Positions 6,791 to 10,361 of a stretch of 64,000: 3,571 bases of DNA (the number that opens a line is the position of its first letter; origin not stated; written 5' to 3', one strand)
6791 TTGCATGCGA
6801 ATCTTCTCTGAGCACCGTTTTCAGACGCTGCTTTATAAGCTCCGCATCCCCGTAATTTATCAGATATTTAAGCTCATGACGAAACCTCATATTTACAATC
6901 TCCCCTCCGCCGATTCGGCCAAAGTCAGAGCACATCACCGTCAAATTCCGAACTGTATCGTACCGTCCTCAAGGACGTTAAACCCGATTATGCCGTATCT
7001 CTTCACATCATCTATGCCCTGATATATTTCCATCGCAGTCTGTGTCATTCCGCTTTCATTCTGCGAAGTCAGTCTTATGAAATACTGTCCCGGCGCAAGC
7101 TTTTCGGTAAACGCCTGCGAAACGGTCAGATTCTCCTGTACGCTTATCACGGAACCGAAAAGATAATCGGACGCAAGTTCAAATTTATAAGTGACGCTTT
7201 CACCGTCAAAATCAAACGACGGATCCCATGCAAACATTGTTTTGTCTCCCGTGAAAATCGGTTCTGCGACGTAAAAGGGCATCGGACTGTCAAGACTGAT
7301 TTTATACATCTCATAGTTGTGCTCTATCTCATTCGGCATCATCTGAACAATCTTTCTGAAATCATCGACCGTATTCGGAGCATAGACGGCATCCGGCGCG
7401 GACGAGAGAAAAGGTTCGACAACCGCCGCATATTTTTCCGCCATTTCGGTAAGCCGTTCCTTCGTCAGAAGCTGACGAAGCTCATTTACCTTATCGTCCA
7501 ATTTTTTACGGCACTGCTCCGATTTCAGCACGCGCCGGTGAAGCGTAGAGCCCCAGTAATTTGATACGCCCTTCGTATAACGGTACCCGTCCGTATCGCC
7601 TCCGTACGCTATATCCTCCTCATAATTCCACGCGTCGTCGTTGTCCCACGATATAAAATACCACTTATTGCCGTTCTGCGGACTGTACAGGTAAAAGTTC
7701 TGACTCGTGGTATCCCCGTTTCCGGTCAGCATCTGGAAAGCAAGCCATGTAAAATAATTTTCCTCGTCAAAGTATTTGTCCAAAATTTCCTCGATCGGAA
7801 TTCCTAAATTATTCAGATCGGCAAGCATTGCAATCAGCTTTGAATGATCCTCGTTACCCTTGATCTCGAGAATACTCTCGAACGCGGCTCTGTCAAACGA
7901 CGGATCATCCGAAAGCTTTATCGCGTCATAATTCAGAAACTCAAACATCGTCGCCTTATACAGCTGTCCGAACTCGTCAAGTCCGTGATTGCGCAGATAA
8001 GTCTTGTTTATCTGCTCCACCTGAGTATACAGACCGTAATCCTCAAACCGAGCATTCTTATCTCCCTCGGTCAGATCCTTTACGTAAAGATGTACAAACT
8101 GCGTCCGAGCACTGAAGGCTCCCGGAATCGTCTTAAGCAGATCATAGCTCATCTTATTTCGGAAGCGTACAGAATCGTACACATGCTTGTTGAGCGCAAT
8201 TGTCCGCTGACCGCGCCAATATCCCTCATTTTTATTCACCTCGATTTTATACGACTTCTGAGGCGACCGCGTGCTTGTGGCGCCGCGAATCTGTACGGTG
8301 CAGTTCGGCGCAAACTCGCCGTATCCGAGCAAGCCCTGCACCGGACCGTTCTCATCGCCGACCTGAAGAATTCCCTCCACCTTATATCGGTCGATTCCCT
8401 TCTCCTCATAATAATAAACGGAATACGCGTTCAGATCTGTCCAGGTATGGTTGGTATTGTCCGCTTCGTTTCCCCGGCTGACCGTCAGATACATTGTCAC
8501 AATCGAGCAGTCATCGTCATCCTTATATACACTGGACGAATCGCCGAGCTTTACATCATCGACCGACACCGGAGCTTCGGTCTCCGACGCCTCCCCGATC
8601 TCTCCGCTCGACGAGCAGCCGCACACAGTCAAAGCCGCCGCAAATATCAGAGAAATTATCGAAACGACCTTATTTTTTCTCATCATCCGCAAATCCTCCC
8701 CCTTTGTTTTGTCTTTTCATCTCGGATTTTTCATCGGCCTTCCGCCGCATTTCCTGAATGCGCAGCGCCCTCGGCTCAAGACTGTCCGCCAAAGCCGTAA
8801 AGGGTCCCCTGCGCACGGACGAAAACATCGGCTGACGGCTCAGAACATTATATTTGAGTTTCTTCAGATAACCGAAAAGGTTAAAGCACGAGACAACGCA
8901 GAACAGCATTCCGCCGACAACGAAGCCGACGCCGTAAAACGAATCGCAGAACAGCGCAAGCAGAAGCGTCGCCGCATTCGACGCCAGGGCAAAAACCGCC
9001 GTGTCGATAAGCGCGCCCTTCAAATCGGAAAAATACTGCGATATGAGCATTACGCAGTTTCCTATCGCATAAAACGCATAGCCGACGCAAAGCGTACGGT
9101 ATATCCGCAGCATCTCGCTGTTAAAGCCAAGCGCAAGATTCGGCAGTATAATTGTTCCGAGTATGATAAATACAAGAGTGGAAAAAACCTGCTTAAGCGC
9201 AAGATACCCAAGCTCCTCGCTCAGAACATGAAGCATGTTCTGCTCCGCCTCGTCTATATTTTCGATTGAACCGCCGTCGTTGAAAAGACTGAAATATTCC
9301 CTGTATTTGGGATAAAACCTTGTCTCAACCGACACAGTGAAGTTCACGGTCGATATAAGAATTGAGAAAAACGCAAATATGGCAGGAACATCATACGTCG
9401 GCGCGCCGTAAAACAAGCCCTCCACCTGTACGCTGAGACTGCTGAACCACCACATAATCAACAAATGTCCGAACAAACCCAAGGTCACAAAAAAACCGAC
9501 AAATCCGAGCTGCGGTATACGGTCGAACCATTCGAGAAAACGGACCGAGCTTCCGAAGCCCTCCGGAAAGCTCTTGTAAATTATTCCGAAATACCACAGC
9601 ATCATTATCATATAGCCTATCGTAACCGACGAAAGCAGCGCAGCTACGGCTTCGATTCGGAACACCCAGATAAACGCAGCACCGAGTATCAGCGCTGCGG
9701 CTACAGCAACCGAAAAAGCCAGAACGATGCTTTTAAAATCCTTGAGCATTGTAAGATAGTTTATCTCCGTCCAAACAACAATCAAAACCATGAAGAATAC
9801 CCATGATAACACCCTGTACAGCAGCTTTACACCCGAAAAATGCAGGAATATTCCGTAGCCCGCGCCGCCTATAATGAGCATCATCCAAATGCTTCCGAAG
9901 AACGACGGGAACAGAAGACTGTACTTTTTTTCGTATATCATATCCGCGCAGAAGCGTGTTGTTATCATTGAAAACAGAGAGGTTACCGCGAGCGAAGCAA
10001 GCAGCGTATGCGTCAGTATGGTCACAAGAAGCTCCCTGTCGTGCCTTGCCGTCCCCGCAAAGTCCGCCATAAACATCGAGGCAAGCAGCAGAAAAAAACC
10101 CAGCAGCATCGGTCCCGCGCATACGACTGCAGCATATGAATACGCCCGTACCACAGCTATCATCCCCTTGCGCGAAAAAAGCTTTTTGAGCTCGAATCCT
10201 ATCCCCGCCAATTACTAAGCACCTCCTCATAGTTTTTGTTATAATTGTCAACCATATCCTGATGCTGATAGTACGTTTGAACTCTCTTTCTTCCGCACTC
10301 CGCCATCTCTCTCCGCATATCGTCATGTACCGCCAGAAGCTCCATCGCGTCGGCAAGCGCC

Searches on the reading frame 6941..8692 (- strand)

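Call 15: search_protein_families(library=pfam, proteins=[window:6941-8692:-], max_evalue=0.001)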
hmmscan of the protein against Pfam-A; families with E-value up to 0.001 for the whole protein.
window:6941-8692:- (583 aa): 1 family
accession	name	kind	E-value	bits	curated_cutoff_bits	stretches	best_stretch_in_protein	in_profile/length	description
PF08757.17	CotH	-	1.3e-68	232.4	23.8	1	133-461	1-320/322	CotH kinase protein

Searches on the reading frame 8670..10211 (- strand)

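Call 15: search_protein_families(library=pfam, proteins=[window:8670-10211:-], max_evalue=0.001)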
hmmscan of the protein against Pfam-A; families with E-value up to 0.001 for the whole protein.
window:8670-10211:- (513 aa): 1 family
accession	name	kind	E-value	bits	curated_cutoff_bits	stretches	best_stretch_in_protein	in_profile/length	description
PF16933.10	PelG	-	1.2e-121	407.3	29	1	1-456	1-451/452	Putative exopolysaccharide Exporter (EPS-E)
